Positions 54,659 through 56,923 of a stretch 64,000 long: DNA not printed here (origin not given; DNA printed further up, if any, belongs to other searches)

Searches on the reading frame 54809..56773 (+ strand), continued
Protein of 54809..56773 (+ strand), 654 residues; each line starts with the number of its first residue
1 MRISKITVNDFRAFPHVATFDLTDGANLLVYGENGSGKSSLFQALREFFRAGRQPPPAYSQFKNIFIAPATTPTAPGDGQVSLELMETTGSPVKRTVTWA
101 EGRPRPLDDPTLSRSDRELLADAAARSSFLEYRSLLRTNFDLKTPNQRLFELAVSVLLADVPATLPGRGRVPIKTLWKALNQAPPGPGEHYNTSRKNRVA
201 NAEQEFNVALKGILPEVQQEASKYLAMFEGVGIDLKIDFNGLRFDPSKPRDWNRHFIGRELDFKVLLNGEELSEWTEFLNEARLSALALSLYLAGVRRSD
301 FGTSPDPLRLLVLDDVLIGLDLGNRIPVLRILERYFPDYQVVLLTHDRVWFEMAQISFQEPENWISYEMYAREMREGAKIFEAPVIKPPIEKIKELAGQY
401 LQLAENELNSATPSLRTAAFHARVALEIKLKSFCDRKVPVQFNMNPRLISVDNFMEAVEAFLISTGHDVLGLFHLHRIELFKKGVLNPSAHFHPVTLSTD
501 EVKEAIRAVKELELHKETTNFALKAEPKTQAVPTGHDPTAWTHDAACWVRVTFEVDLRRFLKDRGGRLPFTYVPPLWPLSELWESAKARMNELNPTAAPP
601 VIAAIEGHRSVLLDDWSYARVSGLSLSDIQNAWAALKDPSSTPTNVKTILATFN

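Call 118: search_protein_families(library=pfam, max_evalue=0.001, proteins=[L017:4887-6611:+, L017:6687-10004:+])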
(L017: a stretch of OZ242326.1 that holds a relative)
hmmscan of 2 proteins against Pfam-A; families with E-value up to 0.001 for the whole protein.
L017:4887-6611:+ (574 aa): 25 families
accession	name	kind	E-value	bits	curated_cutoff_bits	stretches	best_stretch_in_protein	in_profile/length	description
PF00515.34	TPR_1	-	2.9e-69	226.7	27.8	7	271-303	2-34/34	Tetratricopeptide repeat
PF13414.12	TPR_11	-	3.2e-56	187.2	26.8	7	345-386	1-42/42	TPR repeat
PF07719.23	TPR_2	-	1.6e-55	181.1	27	6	271-303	2-34/34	Tetratricopeptide repeat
PF13181.12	TPR_8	-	5.8e-43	141.8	25.7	3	271-303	2-34/34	Tetratricopeptide repeat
PF13431.12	TPR_17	-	9.8e-41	135.1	24.4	5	362-393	3-34/34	Tetratricopeptide repeat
PF13432.12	TPR_16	-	9.8e-38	128.6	32.7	4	310-372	3-65/65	Tetratricopeptide repeat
PF13428.12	TPR_14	-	2.3e-22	77.6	23.5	0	271-309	2-40/44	Tetratricopeptide repeat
PF13424.12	TPR_12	-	4e-22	78.6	30.1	3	340-400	5-73/77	Tetratricopeptide repeat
PF13371.12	TPR_9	-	1.3e-21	76.9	35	1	316-374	7-65/73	Tetratricopeptide repeat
PF14559.12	TPR_19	-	5.4e-18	65.5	25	2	350-407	3-60/68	Tetratricopeptide repeat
PF13174.12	TPR_6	-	2.2e-13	50.3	26.3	0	271-302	1-32/33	Tetratricopeptide repeat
PF08867.16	FRG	-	8.1e-12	46.3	25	1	31-140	3-87/94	FRG domain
PF13176.12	TPR_7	-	9.7e-12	44.4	27.9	0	238-271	1-34/36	Tetratricopeptide repeat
PF24575.1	TPR_Slam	-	6.5e-10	39.8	35.2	0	239-274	50-85/104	Surface lipoprotein assembly modifier, N-terminal TPR repeats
PF13374.12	TPR_10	-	6.9e-10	39.1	27.5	0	440-467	2-29/42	Tetratricopeptide repeat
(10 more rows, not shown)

L017:6687-10004:+ (1105 aa): 31 families (the best 25 are shown)
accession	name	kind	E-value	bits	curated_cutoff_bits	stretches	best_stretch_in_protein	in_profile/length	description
PF00515.34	TPR_1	-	4.6e-143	460.3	27.8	15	554-587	1-34/34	Tetratricopeptide repeat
PF13414.12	TPR_11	-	1.1e-118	387.2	26.8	15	187-228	1-42/42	TPR repeat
PF07719.23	TPR_2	-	1.5e-109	349.6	27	12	588-620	1-33/34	Tetratricopeptide repeat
PF13181.12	TPR_8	-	6.9e-89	285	25.7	9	623-653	2-32/34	Tetratricopeptide repeat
PF13431.12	TPR_17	-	9.5e-79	253.6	24.4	6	202-233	1-32/34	Tetratricopeptide repeat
PF13432.12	TPR_16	-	7e-61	202.6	32.7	7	185-248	2-65/65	Tetratricopeptide repeat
PF13371.12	TPR_9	-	1.7e-53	178.9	35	8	196-249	11-64/73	Tetratricopeptide repeat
PF13424.12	TPR_12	-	2.1e-51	172.4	30.1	6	553-617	2-67/77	Tetratricopeptide repeat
PF13428.12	TPR_14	-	2.2e-35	117.9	23.5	0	182-220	3-41/44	Tetratricopeptide repeat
PF14559.12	TPR_19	-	1.7e-27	96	25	0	193-233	4-44/68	Tetratricopeptide repeat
PF13174.12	TPR_6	-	2.3e-23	81.6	26.3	0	284-311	2-29/33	Tetratricopeptide repeat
PF13374.12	TPR_10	-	1.5e-20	72.9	27.5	0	215-237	3-25/42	Tetratricopeptide repeat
PF12569.14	NatA_aux_su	-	9e-19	68.2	33.3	0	428-481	202-255/515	N-terminal acetyltransferase A, auxiliary subunit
PF12950.13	TaqI_C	-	6.2e-15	55.9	26.5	1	836-980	1-118/118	TaqI-like C-terminal specificity domain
PF25063.1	ARM_TT21_C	-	8.3e-14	52.4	35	0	358-414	103-159/209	Tetratricopeptide repeat protein 21 C-terminal ARM domain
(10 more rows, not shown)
